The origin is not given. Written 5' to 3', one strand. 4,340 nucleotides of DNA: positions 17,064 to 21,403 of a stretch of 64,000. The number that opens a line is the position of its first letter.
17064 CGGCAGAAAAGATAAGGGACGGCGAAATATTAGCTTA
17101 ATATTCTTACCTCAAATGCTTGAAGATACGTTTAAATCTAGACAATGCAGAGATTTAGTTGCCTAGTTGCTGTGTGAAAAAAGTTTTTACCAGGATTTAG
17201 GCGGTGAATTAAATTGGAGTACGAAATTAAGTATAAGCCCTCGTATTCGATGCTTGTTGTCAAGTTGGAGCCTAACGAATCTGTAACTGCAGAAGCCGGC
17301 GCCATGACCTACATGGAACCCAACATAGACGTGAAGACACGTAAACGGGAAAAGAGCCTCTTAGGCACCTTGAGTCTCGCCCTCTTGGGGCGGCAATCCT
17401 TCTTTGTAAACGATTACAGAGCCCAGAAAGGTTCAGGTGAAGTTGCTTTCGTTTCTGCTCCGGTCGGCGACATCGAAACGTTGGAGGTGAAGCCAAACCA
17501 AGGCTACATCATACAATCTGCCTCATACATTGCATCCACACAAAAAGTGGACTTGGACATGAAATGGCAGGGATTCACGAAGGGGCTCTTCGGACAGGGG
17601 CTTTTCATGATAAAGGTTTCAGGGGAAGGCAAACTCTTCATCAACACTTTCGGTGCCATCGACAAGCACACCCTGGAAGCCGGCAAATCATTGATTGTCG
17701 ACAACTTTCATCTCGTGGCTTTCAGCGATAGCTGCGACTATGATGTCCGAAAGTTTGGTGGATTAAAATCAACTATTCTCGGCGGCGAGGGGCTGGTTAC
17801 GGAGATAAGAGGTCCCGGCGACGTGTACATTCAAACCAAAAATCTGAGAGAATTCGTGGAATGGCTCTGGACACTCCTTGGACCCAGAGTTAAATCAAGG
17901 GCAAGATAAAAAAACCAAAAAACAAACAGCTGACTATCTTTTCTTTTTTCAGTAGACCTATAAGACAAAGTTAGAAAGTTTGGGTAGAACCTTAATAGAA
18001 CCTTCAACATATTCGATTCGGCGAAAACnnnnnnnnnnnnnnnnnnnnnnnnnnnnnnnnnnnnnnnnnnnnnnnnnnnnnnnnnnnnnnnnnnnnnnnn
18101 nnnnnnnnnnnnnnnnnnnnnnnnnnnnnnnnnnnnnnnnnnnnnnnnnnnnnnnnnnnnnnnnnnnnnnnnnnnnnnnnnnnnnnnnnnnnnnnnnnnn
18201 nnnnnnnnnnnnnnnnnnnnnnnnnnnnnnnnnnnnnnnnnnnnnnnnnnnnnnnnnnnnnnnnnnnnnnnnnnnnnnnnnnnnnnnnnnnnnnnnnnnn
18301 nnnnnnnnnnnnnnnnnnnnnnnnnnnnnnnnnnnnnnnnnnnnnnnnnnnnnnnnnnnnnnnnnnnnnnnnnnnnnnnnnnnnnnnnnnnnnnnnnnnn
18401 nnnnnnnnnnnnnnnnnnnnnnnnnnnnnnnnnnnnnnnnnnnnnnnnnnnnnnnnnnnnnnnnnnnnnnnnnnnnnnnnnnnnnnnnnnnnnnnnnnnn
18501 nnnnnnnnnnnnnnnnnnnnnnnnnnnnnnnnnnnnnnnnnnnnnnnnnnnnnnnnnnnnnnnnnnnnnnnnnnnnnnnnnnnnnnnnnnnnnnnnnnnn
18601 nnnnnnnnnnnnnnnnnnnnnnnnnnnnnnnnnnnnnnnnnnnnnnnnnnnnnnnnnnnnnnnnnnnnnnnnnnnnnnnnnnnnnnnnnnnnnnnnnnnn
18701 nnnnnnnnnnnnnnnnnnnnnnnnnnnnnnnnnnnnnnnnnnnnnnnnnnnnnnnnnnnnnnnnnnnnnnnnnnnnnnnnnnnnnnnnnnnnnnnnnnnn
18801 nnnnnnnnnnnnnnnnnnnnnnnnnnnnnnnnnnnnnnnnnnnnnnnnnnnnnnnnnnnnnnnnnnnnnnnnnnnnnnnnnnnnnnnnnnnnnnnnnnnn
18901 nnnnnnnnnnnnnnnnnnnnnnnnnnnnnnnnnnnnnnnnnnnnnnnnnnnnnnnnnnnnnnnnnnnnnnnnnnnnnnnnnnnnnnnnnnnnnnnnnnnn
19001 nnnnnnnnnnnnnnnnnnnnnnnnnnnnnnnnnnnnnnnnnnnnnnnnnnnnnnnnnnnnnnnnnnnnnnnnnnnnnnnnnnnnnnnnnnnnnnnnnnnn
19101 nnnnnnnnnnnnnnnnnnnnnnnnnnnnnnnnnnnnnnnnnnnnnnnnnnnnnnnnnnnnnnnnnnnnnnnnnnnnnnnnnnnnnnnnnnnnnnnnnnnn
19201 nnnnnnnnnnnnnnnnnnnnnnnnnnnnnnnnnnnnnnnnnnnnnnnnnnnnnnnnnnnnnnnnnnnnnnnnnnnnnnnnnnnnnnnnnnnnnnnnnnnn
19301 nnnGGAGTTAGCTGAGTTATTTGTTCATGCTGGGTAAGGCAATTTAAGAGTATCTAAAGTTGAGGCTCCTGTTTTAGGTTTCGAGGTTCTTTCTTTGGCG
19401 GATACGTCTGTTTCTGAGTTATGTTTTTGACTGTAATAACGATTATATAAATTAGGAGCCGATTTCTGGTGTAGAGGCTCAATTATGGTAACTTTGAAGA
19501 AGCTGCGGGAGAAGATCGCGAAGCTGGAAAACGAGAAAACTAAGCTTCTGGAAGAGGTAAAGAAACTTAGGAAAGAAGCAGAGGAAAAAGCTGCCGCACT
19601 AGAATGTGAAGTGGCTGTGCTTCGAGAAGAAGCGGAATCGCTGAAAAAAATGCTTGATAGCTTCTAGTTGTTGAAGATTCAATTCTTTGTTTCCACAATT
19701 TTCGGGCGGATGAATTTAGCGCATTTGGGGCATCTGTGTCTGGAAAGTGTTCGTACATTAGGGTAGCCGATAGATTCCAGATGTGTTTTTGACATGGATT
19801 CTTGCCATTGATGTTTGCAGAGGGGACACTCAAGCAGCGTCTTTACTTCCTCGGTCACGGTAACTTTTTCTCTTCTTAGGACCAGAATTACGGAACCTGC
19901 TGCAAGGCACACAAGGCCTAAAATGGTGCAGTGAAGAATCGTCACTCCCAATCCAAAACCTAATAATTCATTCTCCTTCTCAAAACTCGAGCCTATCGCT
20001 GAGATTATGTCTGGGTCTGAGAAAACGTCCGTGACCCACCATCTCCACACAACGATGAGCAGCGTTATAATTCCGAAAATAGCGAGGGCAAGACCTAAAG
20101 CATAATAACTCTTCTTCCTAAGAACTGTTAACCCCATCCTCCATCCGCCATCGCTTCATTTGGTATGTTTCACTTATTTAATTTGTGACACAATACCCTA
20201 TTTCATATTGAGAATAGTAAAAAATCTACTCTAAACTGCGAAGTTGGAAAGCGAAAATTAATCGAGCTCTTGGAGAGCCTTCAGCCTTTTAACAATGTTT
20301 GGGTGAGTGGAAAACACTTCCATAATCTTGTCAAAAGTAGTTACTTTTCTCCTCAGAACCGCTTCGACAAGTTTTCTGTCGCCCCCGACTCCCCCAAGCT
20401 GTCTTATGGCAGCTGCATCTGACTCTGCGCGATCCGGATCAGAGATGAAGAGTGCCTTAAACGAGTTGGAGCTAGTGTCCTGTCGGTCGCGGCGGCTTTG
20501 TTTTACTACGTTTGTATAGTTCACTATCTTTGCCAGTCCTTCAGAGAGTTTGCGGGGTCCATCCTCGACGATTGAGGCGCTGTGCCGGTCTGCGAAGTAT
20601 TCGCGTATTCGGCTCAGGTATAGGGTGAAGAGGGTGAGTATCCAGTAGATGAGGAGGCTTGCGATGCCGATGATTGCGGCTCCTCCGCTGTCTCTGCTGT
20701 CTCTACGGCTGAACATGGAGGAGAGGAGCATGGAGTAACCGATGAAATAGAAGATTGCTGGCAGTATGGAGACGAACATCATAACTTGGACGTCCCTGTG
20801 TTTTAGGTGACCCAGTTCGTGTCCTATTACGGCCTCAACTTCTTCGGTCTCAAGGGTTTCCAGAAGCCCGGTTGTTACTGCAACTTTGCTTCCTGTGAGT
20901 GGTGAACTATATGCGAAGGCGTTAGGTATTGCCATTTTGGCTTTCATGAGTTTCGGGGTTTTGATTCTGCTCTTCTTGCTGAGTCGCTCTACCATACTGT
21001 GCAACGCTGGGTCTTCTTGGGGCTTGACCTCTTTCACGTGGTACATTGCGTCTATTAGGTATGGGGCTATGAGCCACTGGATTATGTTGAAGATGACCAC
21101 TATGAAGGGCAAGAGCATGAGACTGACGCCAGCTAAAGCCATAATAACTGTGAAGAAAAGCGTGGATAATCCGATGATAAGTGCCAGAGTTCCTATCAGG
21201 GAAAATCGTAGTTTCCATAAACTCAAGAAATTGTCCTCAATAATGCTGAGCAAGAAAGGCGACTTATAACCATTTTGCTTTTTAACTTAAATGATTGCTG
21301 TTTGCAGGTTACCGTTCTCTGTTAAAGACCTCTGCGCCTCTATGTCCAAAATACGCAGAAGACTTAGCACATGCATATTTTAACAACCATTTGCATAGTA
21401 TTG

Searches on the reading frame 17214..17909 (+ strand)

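Call 64: search_protein_families(library=pfam, proteins=[window:17214-17909:+], max_evalue=0.00001)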
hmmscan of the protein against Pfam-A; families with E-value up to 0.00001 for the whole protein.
window:17214-17909:+ (231 aa): 1 family
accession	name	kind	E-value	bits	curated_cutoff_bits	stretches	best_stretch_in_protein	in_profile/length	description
PF01987.23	AIM24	-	1.3e-65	221.4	25.7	1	3-208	1-204/205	Mitochondrial biogenesis AIM24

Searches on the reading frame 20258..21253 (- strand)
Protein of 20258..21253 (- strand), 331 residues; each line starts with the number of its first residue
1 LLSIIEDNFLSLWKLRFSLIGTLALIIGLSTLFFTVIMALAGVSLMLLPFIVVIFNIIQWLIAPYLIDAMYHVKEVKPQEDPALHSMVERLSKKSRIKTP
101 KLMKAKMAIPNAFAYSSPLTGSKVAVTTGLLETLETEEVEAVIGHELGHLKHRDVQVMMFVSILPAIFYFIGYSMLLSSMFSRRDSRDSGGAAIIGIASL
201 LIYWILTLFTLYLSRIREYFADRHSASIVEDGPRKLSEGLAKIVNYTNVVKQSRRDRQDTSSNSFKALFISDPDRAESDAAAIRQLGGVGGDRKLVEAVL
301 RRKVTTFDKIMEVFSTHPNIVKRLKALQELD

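Call 65: search_protein_families(library=pfam, proteins=[window:20258-21253:-], max_evalue=0.00001)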
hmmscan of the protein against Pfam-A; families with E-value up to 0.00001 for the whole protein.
window:20258-21253:- (331 aa): 2 families
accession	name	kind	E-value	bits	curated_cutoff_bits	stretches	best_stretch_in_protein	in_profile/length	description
PF01435.24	Peptidase_M48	-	2.6e-36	125.7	20.3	1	78-330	1-185/186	Peptidase family M48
PF05569.17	Peptidase_M56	-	2.5e-08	33.9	31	1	47-170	102-224/296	BlaR1 peptidase M56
